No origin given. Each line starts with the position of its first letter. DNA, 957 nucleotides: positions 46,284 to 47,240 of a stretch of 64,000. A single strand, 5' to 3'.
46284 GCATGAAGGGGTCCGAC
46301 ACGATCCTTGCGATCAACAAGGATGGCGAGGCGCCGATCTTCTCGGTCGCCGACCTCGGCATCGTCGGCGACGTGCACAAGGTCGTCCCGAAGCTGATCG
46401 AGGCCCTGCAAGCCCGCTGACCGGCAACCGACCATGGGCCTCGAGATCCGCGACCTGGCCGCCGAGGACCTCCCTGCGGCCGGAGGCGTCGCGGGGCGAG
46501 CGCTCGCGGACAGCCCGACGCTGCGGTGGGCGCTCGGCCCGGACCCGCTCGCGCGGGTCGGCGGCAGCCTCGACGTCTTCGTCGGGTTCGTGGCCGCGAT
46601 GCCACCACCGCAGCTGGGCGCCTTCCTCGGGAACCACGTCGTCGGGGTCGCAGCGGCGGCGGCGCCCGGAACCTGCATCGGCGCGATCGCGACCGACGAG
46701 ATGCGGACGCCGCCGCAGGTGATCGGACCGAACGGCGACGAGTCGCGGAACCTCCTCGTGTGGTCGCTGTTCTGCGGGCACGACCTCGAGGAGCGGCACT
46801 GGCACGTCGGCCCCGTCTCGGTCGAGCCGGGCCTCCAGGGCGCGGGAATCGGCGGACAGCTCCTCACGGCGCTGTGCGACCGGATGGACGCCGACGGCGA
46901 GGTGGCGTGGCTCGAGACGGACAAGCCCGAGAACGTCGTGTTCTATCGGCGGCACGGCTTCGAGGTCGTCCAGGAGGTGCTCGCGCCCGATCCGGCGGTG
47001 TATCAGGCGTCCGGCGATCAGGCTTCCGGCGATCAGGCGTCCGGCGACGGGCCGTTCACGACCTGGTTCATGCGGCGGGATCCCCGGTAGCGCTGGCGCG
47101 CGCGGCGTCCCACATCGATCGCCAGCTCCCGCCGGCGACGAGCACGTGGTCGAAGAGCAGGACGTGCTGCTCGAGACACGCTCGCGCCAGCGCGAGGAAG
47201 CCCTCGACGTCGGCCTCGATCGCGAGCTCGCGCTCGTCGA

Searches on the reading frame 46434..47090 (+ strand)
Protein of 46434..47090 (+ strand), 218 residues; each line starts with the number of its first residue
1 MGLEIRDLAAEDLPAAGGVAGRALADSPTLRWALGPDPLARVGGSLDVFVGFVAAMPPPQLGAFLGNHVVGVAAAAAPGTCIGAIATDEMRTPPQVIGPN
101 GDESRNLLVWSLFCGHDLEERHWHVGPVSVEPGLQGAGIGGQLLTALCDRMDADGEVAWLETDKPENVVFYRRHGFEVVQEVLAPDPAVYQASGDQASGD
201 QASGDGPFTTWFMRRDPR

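Call 82: search_protein_families(library=pfam, proteins=[window:46434-47090:+], max_evalue=0.0001)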
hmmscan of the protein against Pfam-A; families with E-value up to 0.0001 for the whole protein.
window:46434-47090:+ (218 aa): 3 families
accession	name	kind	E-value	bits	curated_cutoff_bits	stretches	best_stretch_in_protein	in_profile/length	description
PF00583.31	Acetyltransf_1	-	2.9e-08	34.4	20.7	1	109-176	55-116/116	Acetyltransferase (GNAT) family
PF13508.13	Acetyltransf_7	-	3.8e-08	34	27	1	122-178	29-84/84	Acetyltransferase (GNAT) domain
PF13673.13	Acetyltransf_10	-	1.5e-05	25.4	23.6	1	121-181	50-112/128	Acetyltransferase (GNAT) domain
